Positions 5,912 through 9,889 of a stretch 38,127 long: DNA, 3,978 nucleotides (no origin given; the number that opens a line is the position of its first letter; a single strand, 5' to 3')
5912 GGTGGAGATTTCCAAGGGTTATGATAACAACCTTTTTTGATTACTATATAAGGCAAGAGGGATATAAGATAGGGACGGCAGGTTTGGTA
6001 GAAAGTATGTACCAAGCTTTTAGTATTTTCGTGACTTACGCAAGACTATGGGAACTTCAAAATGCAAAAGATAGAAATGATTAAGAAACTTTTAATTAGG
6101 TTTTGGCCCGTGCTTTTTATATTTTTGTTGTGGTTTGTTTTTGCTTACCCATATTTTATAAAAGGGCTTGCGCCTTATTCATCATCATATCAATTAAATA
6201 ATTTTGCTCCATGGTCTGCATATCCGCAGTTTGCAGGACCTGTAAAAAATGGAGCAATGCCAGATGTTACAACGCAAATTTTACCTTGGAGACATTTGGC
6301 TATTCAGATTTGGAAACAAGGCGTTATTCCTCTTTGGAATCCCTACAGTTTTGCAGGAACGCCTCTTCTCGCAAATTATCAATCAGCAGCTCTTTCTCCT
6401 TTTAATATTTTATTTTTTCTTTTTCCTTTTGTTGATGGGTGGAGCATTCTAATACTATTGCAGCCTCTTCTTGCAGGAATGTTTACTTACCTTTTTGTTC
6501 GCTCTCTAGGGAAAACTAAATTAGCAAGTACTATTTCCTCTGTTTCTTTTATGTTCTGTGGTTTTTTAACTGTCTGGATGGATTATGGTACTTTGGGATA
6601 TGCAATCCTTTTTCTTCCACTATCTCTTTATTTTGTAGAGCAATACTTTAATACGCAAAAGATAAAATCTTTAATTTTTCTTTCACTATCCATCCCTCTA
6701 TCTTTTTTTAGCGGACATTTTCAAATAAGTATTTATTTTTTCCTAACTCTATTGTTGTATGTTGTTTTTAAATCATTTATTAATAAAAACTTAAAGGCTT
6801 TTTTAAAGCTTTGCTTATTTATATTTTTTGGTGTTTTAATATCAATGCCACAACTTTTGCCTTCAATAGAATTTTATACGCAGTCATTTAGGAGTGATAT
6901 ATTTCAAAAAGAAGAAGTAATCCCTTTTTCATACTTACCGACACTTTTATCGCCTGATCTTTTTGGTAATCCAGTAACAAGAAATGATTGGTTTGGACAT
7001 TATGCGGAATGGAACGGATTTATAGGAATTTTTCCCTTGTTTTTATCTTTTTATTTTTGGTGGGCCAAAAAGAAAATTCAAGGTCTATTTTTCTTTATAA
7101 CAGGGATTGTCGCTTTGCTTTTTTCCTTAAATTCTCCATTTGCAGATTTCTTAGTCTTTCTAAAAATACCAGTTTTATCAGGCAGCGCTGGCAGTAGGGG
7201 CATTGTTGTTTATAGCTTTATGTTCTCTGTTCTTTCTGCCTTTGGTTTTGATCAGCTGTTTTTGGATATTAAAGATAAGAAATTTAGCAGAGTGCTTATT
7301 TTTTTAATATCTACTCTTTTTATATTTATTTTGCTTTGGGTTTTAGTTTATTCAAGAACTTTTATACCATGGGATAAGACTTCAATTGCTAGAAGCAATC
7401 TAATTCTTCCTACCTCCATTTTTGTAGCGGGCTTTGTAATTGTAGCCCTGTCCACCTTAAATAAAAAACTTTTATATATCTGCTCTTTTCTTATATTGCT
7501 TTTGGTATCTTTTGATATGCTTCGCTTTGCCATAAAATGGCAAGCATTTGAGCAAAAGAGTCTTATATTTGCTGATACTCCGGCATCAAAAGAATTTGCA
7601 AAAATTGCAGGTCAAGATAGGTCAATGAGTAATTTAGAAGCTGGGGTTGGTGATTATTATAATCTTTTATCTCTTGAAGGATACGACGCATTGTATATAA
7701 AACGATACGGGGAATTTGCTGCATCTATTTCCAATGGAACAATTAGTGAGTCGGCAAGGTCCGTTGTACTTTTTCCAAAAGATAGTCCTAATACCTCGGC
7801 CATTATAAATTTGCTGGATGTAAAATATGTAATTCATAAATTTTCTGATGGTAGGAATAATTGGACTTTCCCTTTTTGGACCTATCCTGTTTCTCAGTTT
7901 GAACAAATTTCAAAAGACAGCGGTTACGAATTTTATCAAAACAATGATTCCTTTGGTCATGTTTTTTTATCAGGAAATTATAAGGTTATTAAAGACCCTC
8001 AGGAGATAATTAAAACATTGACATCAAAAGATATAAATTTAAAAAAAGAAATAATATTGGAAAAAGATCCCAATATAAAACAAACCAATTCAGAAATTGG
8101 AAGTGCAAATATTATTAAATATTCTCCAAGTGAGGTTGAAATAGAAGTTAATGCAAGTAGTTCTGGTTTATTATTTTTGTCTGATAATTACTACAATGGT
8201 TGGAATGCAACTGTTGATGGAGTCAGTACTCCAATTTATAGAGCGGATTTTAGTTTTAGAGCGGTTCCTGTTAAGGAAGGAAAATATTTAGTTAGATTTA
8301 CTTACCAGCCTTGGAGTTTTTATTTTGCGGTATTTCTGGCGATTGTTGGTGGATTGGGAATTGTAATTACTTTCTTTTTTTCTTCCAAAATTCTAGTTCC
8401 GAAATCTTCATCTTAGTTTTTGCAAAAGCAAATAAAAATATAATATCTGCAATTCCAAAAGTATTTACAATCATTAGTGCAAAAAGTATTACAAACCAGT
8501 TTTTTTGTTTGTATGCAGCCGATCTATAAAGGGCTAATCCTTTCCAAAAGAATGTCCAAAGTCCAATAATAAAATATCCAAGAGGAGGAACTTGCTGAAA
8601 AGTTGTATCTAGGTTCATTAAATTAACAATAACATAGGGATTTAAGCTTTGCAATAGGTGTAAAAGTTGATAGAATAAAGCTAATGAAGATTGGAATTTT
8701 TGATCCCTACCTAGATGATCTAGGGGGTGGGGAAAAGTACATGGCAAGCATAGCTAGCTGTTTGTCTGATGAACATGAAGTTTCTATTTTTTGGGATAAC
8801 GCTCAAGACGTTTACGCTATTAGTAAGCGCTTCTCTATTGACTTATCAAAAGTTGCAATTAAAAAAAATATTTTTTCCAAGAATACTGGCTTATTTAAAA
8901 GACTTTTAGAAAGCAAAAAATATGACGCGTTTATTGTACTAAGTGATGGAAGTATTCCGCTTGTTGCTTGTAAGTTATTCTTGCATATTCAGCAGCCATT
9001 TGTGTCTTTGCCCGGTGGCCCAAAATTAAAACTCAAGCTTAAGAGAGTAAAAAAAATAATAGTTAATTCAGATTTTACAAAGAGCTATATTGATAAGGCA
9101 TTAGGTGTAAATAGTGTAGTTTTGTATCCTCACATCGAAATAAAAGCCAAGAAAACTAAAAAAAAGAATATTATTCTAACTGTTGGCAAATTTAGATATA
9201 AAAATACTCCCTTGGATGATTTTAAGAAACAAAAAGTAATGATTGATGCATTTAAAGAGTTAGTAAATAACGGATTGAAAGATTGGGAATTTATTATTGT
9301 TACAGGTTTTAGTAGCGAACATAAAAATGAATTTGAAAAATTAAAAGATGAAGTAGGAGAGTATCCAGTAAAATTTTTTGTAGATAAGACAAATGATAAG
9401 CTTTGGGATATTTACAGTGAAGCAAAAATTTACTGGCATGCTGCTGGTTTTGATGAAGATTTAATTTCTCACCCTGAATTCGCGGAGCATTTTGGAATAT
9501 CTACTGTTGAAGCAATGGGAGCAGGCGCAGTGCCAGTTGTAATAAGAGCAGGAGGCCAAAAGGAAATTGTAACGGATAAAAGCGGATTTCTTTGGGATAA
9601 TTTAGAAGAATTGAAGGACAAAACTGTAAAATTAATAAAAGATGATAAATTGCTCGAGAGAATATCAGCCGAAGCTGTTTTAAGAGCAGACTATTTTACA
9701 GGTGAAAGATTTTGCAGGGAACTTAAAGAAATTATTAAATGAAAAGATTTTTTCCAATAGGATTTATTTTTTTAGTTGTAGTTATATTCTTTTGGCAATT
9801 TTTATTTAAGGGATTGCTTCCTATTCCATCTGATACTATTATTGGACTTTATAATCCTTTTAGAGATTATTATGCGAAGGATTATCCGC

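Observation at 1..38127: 26 of 32 genes are glycosyltransferase candidates and 15 are polytopic GT-C-like: an outer-face glycan assembly line lacking Wzy/ABC-pathway parts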

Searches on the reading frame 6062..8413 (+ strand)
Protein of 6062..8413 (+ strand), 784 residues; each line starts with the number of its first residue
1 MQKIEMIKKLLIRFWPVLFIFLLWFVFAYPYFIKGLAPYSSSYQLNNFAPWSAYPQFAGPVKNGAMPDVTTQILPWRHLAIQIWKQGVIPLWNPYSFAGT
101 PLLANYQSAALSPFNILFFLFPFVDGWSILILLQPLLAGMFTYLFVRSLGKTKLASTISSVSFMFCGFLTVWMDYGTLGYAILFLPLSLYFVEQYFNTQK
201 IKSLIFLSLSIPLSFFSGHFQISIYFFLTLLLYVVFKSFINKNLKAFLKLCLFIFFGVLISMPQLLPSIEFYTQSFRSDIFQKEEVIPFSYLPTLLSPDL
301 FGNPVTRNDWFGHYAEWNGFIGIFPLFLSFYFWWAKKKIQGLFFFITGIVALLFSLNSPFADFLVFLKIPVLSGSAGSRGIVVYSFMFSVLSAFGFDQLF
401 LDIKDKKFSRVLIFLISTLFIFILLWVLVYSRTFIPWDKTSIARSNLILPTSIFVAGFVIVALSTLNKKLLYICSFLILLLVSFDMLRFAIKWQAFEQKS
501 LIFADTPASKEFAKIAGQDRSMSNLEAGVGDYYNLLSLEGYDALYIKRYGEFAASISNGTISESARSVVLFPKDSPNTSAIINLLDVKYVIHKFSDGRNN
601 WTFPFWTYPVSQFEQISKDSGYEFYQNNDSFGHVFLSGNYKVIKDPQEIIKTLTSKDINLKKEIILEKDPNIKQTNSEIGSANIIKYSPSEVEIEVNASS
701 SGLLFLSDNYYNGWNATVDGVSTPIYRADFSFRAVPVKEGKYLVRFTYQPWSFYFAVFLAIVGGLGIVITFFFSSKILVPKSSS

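Call 5: search_protein_families(library=pfam, proteins=[window:6062-8413:+], max_evalue=0.01)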
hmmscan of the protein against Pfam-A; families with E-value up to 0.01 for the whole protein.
window:6062-8413:+ (784 aa): 1 family
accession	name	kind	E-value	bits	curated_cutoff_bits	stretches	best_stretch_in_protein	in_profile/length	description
PF09586.16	YfhO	-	1.2e-23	83.9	28.5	2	111-639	73-596/835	Bacterial membrane protein YfhO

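Call 73: search_solved_structures(query=window:6062-8413:+, max_evalue=0.01)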
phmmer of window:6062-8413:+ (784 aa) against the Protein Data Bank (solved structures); distinct sequences matched with E-value up to 0.01: 0.

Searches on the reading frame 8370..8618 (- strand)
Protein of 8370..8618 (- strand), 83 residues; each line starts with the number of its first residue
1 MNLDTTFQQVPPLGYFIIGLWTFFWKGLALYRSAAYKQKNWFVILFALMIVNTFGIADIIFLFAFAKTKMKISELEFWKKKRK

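Call 82: search_protein_families(library=pfam, proteins=[window:8370-8618:-], max_evalue=0.01)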
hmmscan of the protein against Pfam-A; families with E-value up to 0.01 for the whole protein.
seq(83 aa): 1 family
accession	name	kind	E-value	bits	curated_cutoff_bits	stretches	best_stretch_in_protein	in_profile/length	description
PF18893.5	DUF5652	-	4.8e-16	58.7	23.4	1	16-70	17-68/71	Family of unknown function (DUF5652)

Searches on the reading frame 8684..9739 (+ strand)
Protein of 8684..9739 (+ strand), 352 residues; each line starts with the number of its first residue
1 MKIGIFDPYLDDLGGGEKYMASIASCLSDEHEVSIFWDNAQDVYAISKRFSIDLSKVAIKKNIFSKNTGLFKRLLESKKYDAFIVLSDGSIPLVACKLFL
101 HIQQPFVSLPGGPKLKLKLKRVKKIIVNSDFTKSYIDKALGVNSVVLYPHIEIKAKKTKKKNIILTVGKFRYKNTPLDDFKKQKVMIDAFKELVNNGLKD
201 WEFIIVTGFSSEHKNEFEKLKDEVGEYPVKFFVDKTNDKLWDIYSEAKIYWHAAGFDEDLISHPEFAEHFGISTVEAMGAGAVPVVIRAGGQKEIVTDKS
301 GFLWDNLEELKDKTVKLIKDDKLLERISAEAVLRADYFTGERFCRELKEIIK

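Call 5: search_protein_families(library=pfam, proteins=[window:8684-9739:+], max_evalue=0.01)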
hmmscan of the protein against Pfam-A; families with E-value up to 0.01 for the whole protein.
window:8684-9739:+ (352 aa): 3 families
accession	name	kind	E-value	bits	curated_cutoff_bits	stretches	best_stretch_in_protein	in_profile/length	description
PF00534.26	Glycos_transf_1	-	4.4e-18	65.8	26.4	1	154-331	8-169/172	Glycosyl transferases group 1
PF13692.12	Glyco_trans_1_4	-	1.9e-11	44.8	27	1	162-320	2-142/142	Glycosyl transferases group 1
PF13439.12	Glyco_transf_4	-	0.00058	20.4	28.5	0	14-149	2-164/170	Glycosyltransferase Family 4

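Call 74: search_protein_families(library=ncbifam, proteins=[window:8684-9739:+], max_evalue=0.00001)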
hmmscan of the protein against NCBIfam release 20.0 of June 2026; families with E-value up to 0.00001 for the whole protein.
window:8684-9739:+ (352 aa): 2 families
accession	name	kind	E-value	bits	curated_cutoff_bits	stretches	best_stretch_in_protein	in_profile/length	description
TIGR03999.1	thiol_BshA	equivalog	1.1e-08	34.4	273.7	1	259-346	274-365/375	N-acetyl-alpha-D-glucosaminyl L-malate synthase BshA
TIGR03449.1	mycothiol_MshA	equivalog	2.9e-08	33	462.5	1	177-349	229-398/406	D-inositol-3-phosphate glycosyltransferase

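Call 84: search_solved_structures(query=window:8684-9739:+, max_evalue=0.001)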
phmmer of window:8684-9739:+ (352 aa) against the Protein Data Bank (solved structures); distinct sequences matched with E-value up to 0.001: 10.
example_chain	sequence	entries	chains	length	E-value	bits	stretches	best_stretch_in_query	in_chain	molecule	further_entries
2f9f_A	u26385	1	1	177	0.00012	24.6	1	185-320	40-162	first mannosyl transferase (wbaZ-1)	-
9m88_C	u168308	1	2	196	0.00028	23.3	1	259-304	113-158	Glycogen synthase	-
2bfw_A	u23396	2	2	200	0.00029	23.3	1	259-304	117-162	GLGA GLYCOGEN SYNTHASE | PGS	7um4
6lfl_A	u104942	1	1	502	0.00036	23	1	259-342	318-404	C-X-C chemokine receptor type 2,GlgA glycogen synthase,C-X-C chemokine receptor type 2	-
6n1x_A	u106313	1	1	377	0.00043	22.7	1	265-330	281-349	Glycosyltransferase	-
6d9t_A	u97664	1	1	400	0.00047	22.6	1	265-330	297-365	Glycosyl transferase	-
3l01_A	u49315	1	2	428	0.00064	22.2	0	259-304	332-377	GlgA glycogen synthase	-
3fro_A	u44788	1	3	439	0.00065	22.1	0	259-304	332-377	GlgA glycogen synthase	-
2bis_A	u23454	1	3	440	0.00066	22.1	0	259-304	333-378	GLGA GLYCOGEN SYNTHASE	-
7w41_A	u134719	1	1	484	0.00095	21.6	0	259-304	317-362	Gastrin-releasing peptide receptor,GlgA glycogen synthase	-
